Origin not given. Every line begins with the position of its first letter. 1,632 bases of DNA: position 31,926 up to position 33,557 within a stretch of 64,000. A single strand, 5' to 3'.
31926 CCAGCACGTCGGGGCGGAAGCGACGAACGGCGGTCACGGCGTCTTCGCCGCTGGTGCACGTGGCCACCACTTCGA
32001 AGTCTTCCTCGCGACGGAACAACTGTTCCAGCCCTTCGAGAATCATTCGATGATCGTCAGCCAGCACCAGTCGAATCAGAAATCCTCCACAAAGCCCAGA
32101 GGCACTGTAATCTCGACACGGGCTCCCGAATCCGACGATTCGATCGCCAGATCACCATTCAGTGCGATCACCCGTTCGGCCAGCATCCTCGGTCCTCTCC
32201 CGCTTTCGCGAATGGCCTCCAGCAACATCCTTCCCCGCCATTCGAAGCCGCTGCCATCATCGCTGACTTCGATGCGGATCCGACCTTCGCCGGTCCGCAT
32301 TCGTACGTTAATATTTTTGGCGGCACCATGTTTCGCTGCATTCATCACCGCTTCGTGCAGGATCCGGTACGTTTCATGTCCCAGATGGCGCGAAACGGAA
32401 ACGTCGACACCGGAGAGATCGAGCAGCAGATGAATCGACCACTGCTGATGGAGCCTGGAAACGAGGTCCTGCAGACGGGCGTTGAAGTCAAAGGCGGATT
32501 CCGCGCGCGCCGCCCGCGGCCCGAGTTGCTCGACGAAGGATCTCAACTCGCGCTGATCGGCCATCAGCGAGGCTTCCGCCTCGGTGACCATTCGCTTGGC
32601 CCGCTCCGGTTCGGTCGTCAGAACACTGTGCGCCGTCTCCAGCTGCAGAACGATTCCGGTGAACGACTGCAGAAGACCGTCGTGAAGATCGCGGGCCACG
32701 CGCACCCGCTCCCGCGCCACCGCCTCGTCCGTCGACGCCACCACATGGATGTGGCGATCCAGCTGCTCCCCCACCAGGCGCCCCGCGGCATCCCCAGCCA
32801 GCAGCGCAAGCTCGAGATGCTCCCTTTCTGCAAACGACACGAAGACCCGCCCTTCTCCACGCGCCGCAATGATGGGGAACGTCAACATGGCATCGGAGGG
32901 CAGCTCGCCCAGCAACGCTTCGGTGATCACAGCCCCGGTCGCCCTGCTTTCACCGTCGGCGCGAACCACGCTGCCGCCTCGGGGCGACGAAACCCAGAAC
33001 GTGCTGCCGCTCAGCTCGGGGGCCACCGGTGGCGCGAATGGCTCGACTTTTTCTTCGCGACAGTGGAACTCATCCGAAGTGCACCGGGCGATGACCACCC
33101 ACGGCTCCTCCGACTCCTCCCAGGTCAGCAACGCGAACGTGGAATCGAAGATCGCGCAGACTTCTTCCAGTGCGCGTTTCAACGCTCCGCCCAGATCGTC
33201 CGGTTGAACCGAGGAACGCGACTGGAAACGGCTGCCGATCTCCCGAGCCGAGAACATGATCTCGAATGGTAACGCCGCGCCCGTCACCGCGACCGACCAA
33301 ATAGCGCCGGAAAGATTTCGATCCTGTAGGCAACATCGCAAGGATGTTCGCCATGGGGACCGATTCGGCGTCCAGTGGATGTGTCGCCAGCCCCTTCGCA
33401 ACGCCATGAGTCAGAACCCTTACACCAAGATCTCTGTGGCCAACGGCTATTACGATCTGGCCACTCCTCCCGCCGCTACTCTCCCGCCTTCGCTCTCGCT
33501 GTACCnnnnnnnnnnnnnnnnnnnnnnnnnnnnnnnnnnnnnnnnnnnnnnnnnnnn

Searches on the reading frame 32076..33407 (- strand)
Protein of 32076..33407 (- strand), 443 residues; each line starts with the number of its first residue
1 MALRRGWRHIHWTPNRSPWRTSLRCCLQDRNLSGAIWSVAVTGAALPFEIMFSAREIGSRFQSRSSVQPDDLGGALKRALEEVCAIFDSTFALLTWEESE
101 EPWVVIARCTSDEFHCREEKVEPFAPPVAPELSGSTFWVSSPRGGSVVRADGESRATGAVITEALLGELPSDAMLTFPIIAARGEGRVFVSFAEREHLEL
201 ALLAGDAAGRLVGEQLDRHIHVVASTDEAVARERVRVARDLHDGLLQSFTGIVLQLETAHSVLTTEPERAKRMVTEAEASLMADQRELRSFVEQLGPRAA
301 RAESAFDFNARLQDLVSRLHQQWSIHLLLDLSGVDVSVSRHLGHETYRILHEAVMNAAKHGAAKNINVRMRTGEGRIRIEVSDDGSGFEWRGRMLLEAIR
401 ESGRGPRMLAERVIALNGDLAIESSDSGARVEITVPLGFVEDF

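Call 56: search_protein_families(library=pfam, proteins=[window:32076-33407:-], max_evalue=0.00001)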
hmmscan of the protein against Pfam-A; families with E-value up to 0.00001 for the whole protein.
window:32076-33407:- (443 aa): 2 families
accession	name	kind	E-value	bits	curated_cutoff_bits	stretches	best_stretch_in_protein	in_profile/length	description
PF07730.19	HisKA_3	-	1.9e-14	54.3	24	1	233-298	1-66/68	Histidine kinase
PF02518.31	HATPase_c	-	5.7e-09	36.8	26.4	1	347-437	7-109/111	Histidine kinase-, DNA gyrase B-, and HSP90-like ATPase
